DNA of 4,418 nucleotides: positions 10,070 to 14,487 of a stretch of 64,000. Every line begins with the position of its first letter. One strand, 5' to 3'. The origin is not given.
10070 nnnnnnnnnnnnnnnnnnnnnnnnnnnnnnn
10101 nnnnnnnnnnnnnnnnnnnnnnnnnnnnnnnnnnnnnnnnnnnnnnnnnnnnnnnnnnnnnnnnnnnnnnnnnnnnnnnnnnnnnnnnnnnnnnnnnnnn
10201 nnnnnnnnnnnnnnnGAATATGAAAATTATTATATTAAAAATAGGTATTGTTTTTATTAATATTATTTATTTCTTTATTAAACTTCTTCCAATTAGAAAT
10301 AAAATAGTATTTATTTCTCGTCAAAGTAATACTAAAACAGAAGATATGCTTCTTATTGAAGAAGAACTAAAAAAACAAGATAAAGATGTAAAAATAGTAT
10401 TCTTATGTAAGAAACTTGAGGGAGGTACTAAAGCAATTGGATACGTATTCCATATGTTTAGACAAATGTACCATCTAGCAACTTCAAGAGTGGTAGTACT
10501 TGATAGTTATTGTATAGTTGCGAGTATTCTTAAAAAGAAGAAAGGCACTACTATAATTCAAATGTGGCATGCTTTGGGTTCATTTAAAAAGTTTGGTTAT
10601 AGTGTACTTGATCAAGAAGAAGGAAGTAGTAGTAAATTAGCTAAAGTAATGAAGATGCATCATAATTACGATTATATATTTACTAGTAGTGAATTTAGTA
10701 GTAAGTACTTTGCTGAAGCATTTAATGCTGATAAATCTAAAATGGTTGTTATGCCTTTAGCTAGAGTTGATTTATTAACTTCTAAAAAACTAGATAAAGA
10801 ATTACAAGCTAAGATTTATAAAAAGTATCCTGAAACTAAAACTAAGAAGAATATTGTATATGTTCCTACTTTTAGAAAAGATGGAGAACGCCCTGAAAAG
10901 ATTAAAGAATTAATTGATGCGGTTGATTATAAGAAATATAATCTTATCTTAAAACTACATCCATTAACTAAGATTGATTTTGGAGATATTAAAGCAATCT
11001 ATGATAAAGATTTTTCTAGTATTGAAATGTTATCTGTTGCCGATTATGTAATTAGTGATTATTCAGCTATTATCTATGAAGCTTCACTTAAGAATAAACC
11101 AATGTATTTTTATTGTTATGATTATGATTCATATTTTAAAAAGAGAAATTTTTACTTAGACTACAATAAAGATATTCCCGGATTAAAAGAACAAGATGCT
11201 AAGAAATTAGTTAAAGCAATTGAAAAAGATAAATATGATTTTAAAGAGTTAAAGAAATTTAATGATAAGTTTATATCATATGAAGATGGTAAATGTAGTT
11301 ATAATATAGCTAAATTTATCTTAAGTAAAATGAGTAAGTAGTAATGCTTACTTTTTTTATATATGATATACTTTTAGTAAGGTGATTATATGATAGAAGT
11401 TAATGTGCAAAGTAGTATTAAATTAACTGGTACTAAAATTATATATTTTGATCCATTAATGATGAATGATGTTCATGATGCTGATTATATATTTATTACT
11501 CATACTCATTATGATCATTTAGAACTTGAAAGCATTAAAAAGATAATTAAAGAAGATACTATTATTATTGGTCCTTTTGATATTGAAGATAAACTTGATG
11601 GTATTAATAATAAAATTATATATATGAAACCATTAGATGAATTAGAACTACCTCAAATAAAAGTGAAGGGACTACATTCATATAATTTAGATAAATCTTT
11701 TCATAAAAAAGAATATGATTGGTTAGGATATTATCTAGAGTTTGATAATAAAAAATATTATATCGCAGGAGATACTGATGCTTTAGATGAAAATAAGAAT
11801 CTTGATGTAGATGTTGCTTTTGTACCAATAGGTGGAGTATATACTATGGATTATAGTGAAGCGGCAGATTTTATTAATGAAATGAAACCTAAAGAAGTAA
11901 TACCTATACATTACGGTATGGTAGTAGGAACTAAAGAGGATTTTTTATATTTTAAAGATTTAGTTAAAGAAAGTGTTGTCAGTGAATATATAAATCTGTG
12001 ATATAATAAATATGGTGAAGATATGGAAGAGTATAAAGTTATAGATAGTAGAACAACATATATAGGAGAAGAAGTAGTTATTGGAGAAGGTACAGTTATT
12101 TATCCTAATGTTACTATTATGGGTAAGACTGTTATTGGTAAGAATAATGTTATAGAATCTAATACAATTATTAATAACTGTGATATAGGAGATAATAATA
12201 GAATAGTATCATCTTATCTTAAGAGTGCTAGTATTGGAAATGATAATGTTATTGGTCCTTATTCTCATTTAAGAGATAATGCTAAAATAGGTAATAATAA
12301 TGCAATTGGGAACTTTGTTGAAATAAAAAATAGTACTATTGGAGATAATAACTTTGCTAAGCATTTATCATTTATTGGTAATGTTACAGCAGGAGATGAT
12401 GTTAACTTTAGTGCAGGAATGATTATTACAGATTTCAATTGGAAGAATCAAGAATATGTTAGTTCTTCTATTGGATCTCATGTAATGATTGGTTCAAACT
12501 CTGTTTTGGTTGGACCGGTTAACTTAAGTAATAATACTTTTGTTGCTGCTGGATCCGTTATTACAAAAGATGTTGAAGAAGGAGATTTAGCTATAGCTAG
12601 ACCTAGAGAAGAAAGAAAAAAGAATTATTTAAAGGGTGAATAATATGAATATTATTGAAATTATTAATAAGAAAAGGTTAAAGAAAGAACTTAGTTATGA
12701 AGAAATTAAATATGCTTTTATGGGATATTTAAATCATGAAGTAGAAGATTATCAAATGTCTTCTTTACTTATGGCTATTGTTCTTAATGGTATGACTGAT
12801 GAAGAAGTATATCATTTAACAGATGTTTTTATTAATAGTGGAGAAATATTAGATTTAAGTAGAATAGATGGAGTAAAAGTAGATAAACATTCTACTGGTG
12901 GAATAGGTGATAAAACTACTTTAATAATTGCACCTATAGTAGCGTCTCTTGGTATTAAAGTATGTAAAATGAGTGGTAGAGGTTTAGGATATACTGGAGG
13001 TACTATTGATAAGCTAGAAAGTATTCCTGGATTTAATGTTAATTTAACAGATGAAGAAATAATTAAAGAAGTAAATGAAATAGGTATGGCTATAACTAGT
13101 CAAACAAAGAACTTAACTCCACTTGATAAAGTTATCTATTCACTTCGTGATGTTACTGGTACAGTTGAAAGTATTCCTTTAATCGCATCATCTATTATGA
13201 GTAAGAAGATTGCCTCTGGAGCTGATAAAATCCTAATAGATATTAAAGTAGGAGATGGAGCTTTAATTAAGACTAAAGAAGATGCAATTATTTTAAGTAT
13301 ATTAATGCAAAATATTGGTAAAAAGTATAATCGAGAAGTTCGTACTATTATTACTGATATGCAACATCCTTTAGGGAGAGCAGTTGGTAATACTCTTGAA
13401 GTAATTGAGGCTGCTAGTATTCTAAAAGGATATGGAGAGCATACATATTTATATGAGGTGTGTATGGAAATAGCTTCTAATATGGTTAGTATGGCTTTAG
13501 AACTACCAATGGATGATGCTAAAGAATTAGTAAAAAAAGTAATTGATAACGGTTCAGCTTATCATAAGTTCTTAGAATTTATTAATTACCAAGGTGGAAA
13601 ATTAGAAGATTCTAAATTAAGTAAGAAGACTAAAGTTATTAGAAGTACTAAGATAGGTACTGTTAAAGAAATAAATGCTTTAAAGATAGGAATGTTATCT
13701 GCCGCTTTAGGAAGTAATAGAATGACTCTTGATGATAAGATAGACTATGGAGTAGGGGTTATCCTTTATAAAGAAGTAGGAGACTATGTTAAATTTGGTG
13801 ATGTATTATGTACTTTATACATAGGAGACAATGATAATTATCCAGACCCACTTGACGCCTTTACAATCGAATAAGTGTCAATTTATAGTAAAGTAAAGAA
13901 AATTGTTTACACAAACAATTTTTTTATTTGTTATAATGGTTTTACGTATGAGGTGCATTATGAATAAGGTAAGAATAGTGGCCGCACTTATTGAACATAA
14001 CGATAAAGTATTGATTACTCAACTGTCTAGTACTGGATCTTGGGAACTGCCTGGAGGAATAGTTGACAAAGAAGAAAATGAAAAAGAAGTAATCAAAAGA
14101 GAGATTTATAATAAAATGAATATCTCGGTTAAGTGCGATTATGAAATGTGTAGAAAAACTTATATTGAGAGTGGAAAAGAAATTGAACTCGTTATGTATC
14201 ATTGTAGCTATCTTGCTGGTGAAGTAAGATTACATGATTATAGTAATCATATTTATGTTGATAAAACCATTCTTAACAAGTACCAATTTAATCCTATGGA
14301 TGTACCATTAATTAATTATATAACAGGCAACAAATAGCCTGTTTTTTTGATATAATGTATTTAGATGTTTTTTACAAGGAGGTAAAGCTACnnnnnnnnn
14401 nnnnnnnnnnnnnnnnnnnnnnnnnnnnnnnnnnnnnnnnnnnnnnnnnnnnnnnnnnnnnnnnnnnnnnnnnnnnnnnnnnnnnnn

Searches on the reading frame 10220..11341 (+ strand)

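Call 7: search_protein_families(library=pfam, proteins=[window:10220-11341:+], max_evalue=0.0001)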
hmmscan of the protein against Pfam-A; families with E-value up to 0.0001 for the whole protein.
window:10220-11341:+ (373 aa): 1 family
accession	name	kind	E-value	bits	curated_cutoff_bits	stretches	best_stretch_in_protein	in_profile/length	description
PF04464.20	Glyphos_transf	-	5.2e-60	203.8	22.1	1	23-368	9-366/367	CDP-Glycerol:Poly(glycerophosphate) glycerophosphotransferase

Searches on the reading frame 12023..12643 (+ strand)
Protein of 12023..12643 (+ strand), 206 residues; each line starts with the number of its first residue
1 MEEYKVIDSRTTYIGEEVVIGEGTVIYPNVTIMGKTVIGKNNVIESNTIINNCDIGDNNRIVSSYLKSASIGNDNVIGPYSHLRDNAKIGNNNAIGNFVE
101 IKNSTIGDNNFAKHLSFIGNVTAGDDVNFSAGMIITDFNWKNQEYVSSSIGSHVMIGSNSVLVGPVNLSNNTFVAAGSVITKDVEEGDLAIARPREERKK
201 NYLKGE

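Call 8: search_protein_families(library=pfam, proteins=[window:12023-12643:+], max_evalue=0.0001)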
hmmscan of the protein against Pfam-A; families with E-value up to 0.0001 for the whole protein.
window:12023-12643:+ (206 aa): 3 families
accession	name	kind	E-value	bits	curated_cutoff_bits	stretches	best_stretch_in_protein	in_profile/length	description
PF00132.30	Hexapep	-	5.1e-26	89.7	27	3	69-103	2-36/36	Bacterial transferase hexapeptide (six repeats)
PF25084.1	LbH_EIF2B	-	3.6e-13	49.9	54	1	11-72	3-65/105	EIF2B subunit epsilon LbH domain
PF14602.12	Hexapep_2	-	8e-06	25.9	27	1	149-182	3-34/34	Hexapeptide repeat of succinyl-transferase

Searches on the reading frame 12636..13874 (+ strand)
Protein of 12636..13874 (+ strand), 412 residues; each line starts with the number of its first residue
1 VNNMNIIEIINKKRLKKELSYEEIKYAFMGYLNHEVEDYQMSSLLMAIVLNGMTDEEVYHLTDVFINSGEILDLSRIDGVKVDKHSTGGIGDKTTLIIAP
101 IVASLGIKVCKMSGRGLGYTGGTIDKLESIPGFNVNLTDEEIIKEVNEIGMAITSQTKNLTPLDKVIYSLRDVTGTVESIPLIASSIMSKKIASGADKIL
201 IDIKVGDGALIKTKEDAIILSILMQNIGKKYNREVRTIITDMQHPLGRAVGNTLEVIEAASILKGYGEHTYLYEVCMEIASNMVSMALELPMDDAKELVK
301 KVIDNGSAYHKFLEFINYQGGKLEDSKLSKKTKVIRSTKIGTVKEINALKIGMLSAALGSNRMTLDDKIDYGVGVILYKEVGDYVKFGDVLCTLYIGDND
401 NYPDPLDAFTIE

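Call 8: search_protein_families(library=pfam, proteins=[window:12636-13874:+], max_evalue=0.0001)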
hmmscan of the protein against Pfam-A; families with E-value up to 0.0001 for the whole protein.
window:12636-13874:+ (412 aa): 3 families
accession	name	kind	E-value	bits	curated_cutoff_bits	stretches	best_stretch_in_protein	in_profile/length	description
PF00591.27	Glycos_transf_3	-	4.2e-39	135.1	27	1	80-309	3-253/253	Glycosyl transferase family, a/b domain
PF02885.22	Glycos_trans_3N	-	6.1e-19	68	26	1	8-69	2-63/63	Glycosyl transferase family, helical bundle domain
PF07831.19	PYNP_C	-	1.3e-15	57.3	27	1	343-403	2-62/75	Pyrimidine nucleoside phosphorylase C-terminal domain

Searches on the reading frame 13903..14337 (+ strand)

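Call 8: search_protein_families(library=pfam, proteins=[window:13903-14337:+], max_evalue=0.0001)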
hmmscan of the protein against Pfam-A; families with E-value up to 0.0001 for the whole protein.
window:13903-14337:+ (144 aa): 1 family
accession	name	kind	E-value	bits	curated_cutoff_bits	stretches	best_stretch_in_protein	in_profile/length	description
PF14815.12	NUDIX_4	-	3.9e-05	23.8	35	1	26-137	2-111/113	NUDIX domain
